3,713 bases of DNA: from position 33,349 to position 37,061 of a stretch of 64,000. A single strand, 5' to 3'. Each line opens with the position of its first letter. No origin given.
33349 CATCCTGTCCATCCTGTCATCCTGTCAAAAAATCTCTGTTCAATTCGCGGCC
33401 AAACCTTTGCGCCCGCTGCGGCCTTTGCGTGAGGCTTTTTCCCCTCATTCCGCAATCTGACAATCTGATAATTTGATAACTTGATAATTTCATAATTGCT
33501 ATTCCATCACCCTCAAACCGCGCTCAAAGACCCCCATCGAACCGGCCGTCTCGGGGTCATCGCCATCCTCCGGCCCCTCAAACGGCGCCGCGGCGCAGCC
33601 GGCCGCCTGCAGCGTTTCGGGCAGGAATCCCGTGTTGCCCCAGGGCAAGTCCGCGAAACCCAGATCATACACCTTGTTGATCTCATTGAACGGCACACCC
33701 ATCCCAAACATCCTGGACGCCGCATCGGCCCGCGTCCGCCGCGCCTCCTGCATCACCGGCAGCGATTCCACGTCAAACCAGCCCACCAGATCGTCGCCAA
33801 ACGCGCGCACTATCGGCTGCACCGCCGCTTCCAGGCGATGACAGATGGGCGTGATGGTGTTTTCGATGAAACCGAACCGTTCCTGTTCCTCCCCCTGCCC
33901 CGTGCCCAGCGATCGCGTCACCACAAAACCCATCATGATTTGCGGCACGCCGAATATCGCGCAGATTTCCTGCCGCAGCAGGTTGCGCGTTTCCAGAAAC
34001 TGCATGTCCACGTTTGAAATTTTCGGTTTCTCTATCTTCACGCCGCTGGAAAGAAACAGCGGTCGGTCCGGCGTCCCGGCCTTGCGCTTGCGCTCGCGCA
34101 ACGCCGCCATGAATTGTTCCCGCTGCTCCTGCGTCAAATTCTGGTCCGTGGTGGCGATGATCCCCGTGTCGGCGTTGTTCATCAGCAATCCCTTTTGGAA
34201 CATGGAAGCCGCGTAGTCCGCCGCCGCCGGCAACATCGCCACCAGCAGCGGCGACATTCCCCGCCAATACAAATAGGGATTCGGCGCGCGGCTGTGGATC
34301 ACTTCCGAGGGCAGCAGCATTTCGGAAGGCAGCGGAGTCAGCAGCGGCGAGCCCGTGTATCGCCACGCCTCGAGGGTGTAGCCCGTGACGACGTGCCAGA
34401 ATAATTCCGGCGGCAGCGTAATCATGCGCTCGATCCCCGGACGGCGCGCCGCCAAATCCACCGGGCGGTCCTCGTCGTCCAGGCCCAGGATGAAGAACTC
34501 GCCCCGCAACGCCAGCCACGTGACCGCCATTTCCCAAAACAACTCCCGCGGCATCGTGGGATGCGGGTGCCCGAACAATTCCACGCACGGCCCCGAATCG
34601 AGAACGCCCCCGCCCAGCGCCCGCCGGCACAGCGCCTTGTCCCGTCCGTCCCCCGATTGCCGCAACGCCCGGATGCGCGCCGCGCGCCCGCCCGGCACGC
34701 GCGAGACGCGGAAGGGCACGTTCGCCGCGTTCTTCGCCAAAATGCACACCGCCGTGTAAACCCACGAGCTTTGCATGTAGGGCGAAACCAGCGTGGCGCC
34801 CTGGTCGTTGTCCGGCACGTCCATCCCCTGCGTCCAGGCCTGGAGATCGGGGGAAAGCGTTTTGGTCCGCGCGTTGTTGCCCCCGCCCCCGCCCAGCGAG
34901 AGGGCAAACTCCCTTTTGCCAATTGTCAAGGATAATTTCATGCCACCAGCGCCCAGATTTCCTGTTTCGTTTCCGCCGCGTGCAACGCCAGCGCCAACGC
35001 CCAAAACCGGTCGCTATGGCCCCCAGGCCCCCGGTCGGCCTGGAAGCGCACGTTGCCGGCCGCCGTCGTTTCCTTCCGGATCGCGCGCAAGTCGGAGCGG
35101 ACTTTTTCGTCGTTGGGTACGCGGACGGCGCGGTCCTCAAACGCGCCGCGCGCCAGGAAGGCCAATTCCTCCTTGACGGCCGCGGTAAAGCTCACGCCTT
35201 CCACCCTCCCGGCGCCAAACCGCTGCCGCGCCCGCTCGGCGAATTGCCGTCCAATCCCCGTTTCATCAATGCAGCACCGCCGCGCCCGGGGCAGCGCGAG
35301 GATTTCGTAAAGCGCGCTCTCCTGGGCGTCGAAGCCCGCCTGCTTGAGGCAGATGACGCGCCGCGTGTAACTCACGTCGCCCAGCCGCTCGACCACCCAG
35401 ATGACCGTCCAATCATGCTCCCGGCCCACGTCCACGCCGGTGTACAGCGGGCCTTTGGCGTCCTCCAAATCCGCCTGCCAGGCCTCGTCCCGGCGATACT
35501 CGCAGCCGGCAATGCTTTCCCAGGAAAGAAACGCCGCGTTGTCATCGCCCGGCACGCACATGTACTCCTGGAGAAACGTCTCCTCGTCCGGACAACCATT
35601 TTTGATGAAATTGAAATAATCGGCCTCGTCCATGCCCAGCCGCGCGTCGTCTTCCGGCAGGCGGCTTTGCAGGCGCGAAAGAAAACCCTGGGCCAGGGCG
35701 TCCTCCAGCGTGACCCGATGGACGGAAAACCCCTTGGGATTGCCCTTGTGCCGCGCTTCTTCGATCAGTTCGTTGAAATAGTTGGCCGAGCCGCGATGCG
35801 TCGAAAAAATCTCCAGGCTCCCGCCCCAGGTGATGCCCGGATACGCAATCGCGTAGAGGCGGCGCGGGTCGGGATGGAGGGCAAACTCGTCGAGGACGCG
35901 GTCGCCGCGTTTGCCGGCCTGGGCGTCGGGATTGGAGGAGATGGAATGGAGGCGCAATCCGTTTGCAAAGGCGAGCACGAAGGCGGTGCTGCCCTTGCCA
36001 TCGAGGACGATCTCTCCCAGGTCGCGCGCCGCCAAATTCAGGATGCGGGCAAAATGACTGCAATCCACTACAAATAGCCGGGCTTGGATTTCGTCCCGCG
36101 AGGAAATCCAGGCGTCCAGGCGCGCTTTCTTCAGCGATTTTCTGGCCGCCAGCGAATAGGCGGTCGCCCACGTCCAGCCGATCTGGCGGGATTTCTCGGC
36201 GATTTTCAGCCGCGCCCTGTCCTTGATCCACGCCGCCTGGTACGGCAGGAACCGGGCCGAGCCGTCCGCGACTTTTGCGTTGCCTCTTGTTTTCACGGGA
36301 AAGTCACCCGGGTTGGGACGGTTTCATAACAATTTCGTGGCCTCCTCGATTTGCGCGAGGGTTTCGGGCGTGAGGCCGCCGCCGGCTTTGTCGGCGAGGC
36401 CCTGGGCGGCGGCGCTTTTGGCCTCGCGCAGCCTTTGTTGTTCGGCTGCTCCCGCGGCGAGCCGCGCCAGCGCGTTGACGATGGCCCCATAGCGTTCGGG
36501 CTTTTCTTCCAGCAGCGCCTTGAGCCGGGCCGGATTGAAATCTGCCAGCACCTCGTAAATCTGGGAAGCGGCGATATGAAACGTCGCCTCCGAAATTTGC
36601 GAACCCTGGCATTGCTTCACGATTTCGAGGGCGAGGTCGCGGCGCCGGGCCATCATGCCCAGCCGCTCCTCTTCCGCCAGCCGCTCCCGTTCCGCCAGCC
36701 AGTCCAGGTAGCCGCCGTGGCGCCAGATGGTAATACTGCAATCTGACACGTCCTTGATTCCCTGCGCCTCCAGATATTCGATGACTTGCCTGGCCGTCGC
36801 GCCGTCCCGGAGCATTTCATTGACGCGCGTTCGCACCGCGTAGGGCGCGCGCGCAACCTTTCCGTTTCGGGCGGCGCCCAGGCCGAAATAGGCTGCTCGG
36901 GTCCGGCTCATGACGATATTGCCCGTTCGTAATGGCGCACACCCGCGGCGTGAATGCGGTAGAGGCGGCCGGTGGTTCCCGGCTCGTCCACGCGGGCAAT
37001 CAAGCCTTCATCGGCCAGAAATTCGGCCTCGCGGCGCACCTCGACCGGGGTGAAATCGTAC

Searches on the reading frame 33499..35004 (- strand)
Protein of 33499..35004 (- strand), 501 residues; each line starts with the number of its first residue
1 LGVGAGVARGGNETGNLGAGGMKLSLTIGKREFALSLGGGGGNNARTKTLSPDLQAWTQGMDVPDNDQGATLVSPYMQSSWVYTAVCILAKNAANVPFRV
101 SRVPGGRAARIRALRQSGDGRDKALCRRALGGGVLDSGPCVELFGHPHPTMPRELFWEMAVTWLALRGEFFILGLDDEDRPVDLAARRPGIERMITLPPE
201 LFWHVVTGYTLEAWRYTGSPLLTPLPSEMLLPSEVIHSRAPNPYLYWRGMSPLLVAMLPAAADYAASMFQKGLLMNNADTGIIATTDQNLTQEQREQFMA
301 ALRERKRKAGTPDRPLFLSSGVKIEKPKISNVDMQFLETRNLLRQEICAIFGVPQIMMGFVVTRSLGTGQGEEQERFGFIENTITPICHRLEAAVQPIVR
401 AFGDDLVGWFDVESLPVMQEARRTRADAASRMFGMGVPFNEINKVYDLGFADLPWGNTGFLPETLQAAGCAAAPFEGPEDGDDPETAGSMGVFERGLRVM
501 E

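Call 86: search_protein_families(library=phrogs, proteins=[window:33499-35004:-], max_evalue=0.001)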
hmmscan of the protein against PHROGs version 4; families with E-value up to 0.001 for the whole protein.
window:33499-35004:- (501 aa): 4 families
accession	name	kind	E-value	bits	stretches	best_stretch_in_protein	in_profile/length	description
phrog_12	-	head and packaging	7.8e-39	135.2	1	52-446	68-413/646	portal protein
phrog_2662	-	head and packaging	7.3e-38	131.6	1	54-465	34-420/717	portal protein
phrog_5929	-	head and packaging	1.1e-15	58.6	1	274-434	11-169/228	portal protein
phrog_68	-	head and packaging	3.4e-06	26.9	1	235-396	160-325/344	portal protein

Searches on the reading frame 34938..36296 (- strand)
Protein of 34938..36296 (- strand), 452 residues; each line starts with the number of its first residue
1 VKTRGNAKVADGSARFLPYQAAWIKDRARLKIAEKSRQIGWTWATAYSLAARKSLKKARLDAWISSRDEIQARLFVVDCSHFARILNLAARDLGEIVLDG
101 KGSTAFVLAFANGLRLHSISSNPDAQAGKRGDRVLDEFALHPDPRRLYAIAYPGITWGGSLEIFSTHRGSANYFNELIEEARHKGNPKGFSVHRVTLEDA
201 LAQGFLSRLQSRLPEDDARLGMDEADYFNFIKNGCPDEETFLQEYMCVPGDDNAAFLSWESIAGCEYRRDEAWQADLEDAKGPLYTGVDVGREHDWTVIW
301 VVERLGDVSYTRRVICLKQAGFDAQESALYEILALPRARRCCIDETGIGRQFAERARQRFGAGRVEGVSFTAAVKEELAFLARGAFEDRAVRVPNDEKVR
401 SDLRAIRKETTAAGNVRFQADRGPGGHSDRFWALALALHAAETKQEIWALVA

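Call 35: search_protein_families(library=pfam, proteins=[window:34938-36296:-], max_evalue=0.001)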
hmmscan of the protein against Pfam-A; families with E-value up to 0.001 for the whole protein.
window:34938-36296:- (452 aa): 2 families
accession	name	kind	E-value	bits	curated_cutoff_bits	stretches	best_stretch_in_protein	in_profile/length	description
PF17289.8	Terminase_6C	-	4.3e-18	66.2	22.6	1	287-440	2-154/155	Terminase RNaseH-like domain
PF03237.21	Terminase_6N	-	1.8e-09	38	22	1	34-255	3-206/215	Terminase large subunit, T4likevirus-type, N-terminal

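Call 86: search_protein_families(library=phrogs, proteins=[window:34938-36296:-], max_evalue=0.001)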
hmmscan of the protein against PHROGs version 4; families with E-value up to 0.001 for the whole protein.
window:34938-36296:- (452 aa): 6 families
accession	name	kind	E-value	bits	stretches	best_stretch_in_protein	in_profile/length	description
phrog_5909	-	head and packaging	5.6e-37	128.4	1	161-445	3-272/285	terminase large subunit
phrog_2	-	head and packaging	3.8e-29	103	1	15-446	265-598/807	terminase large subunit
phrog_5713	-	head and packaging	2e-18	67.7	1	319-445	3-129/143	terminase large subunit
phrog_22646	-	unknown function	2.6e-07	31.1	1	17-150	38-168/374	-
phrog_3746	-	head and packaging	3.1e-06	27.4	1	16-151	144-271/374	terminase large subunit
phrog_9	-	head and packaging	3.2e-05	24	1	237-444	440-666/812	terminase large subunit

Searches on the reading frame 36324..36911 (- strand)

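Call 35: search_protein_families(library=pfam, proteins=[window:36324-36911:-], max_evalue=0.001)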
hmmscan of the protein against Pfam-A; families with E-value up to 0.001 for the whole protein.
window:36324-36911:- (195 aa): 0 families

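Call 86: search_protein_families(library=phrogs, proteins=[window:36324-36911:-], max_evalue=0.001)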
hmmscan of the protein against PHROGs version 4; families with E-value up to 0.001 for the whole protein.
window:36324-36911:- (195 aa): 1 family
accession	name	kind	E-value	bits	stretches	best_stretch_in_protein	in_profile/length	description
phrog_426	-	head and packaging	2e-05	25.9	1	14-190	3-177/184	terminase small subunit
